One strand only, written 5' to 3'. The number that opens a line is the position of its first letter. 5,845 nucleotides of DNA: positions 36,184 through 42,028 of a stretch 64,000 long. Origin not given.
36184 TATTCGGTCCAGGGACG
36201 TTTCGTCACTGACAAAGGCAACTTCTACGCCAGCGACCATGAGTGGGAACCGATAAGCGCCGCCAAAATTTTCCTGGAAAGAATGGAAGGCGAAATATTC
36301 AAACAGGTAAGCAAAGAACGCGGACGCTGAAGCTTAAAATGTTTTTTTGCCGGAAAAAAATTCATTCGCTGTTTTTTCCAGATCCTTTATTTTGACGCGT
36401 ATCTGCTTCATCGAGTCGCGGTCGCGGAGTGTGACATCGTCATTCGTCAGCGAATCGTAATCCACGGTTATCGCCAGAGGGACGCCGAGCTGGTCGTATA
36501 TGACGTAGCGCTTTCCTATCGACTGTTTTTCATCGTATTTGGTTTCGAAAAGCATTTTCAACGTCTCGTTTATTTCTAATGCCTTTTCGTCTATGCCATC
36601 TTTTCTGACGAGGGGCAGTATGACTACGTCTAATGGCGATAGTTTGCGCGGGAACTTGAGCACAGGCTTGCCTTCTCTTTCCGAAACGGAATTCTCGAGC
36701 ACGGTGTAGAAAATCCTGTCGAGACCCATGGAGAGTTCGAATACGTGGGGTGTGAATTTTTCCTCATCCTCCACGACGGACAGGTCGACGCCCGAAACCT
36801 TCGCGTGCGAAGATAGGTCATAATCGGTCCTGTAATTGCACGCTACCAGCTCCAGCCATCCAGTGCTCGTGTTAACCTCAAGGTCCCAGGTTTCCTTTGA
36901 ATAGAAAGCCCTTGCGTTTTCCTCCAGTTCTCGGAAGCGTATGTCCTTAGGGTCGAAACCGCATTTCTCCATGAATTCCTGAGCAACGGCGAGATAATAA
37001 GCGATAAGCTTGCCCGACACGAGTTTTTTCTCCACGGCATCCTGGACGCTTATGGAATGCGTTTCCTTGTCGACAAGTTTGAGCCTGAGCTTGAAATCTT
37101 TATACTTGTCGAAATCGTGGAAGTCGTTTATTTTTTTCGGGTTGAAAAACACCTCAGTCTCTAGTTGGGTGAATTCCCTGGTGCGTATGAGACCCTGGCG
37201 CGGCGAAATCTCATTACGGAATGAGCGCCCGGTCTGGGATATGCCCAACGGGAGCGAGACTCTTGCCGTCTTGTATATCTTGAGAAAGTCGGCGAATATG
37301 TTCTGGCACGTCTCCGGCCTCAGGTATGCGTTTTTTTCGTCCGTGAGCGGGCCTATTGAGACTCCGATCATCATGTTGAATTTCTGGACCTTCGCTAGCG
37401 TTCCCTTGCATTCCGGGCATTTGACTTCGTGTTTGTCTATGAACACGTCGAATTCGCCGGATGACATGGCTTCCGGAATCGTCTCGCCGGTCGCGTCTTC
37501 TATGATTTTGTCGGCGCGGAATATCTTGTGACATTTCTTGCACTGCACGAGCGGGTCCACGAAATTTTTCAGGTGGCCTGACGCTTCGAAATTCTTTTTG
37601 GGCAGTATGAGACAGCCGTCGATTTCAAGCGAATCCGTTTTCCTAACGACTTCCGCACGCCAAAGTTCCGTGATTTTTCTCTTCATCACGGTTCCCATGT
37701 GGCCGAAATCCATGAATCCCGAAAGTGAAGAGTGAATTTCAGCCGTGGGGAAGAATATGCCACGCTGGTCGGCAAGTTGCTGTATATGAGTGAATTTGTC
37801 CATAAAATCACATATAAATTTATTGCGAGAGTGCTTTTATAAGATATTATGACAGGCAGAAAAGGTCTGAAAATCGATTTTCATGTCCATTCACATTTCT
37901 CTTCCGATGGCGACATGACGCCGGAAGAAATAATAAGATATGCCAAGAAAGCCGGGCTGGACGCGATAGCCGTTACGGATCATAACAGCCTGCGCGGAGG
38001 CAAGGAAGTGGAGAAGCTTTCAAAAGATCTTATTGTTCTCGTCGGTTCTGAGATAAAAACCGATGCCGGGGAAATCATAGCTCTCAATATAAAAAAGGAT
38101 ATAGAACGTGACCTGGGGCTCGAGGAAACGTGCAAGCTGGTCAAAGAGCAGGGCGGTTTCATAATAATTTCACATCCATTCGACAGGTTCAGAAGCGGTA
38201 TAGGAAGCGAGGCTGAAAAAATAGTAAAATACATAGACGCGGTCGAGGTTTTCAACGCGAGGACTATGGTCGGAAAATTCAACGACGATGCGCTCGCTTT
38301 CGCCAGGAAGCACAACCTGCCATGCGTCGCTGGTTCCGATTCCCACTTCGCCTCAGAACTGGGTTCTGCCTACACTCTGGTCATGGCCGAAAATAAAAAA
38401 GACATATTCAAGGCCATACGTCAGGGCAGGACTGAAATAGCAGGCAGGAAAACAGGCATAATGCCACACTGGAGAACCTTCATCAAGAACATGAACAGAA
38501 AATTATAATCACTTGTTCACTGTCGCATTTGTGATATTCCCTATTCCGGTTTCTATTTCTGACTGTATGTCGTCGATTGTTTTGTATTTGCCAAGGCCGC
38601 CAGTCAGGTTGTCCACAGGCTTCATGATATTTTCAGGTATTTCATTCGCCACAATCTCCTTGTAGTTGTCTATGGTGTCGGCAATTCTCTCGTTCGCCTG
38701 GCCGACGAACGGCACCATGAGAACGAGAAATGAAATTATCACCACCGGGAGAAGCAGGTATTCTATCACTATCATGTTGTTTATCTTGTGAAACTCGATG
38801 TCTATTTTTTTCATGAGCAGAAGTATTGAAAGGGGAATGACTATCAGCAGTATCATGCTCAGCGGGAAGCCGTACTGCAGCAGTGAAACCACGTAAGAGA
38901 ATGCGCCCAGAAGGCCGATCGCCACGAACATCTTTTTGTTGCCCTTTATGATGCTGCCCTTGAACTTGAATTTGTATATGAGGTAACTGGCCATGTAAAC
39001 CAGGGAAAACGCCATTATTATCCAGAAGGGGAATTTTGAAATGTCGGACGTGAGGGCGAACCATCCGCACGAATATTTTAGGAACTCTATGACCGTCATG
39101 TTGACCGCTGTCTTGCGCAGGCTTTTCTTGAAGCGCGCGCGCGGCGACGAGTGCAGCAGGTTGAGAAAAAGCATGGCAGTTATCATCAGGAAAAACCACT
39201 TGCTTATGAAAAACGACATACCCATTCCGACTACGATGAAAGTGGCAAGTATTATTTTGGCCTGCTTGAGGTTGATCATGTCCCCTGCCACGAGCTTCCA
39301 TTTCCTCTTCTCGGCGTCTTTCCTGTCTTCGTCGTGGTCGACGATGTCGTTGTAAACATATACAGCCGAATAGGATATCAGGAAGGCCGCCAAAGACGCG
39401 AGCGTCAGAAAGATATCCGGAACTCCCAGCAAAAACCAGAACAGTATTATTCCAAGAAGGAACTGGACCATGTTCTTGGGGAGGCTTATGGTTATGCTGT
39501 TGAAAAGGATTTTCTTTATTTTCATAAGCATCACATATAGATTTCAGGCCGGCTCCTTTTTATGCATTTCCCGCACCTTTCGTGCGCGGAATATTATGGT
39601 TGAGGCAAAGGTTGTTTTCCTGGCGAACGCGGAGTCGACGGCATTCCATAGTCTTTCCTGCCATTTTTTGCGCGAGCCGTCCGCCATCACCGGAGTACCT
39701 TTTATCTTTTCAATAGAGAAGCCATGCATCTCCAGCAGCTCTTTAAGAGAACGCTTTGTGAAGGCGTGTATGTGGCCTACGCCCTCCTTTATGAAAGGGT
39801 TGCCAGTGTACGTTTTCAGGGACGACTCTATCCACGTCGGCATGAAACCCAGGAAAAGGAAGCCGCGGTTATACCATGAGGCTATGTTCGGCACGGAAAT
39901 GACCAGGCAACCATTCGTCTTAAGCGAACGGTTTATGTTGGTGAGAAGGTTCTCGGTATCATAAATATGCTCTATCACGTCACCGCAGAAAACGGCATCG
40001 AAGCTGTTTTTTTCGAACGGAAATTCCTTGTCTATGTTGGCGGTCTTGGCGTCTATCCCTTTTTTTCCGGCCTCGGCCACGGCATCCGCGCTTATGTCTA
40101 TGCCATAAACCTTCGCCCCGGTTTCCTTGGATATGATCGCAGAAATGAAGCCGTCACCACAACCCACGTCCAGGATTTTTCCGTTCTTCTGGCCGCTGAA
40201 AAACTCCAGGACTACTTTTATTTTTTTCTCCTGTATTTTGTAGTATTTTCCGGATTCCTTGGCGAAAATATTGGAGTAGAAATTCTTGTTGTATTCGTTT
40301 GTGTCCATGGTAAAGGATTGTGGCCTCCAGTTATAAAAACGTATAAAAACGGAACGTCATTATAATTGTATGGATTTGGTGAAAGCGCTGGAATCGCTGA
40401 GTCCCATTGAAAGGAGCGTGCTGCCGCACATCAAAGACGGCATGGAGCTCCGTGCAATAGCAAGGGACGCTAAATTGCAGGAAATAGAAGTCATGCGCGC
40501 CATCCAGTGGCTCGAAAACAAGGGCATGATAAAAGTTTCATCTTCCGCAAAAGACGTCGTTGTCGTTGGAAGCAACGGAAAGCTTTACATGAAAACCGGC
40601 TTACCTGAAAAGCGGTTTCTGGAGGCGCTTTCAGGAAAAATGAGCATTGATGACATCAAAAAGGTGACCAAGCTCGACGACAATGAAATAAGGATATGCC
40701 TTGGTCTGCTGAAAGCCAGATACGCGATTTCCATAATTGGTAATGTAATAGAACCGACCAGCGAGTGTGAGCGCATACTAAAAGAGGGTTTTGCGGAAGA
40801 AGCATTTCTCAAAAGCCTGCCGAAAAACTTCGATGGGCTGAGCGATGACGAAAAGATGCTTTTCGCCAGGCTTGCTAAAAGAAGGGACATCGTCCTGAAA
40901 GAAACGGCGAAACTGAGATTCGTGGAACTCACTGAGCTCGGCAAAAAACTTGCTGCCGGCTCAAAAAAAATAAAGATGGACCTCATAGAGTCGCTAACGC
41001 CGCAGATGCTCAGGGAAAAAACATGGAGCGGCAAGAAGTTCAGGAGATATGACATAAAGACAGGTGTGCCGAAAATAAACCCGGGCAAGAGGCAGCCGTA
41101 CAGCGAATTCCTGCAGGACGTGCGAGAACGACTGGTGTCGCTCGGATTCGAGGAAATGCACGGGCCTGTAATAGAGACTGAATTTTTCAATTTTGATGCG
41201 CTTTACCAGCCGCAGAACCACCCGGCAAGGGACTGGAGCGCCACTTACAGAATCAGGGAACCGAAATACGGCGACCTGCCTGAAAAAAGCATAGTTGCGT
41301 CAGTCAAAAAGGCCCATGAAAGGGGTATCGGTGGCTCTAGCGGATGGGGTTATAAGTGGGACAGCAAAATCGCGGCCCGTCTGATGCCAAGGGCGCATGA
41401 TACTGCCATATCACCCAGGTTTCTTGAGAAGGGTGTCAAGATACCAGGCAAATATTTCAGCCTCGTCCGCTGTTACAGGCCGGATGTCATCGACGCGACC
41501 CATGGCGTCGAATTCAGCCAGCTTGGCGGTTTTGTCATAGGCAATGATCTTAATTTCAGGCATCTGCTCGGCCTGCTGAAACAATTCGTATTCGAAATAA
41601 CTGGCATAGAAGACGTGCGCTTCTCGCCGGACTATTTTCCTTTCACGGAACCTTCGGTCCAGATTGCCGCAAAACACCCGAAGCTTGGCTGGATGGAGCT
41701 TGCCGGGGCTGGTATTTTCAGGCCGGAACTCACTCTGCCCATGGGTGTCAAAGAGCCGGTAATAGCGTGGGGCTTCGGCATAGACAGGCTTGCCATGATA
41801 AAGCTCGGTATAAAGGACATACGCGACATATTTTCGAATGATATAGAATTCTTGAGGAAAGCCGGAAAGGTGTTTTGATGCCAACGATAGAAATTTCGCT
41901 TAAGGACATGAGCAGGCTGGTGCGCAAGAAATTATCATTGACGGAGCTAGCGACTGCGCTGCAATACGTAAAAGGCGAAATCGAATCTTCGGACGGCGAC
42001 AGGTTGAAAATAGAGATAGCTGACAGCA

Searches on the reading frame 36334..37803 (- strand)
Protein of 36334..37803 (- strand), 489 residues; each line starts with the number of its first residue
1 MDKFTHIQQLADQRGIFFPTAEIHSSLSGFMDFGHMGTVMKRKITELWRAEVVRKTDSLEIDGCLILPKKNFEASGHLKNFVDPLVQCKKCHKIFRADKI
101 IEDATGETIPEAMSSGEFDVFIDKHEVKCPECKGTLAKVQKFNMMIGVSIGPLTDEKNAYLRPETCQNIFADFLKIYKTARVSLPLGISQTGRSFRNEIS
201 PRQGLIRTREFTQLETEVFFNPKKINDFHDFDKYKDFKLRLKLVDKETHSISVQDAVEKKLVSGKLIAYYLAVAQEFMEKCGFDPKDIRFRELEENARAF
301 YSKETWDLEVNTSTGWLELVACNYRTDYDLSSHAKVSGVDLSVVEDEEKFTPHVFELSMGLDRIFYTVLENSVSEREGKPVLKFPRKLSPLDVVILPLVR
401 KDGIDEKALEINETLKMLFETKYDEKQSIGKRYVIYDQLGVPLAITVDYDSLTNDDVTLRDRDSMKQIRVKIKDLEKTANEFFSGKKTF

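Call 93: search_protein_families(library=pfam, proteins=[window:36334-37803:-], max_evalue=0.00001)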
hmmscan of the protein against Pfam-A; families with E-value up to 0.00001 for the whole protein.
window:36334-37803:- (489 aa): 2 families
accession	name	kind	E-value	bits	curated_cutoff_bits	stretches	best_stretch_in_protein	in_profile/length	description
PF03129.25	HGTP_anticodon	-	2e-16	60.4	21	1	392-478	1-90/94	Anticodon binding domain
PF00587.30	tRNA-synt_2b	-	3.6e-15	56.9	29.3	1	156-371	8-178/179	tRNA synthetase class II core domain (G, H, P, S and T)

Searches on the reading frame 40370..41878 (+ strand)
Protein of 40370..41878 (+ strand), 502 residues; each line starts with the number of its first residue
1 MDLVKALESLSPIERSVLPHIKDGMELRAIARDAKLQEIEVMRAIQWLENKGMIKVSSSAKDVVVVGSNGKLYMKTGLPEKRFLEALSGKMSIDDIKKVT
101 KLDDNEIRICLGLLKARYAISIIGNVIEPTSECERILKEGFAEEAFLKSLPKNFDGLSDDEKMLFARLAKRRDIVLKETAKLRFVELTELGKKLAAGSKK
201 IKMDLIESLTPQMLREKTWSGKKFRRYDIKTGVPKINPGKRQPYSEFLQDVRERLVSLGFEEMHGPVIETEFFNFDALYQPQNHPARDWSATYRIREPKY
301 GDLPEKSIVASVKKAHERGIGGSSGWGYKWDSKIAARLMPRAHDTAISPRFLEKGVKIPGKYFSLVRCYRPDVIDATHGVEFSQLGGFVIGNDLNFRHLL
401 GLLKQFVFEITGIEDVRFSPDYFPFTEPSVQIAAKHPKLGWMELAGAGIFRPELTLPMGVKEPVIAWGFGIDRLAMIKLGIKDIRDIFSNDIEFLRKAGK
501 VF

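Call 93: search_protein_families(library=pfam, proteins=[window:40370-41878:+], max_evalue=0.00001)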
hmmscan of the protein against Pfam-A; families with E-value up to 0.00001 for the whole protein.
window:40370-41878:+ (502 aa): 1 family
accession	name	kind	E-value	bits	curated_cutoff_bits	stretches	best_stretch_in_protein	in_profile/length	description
PF01409.25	tRNA-synt_2d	-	2.1e-77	260.4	19.8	1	227-497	2-245/246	tRNA synthetases class II core domain (F)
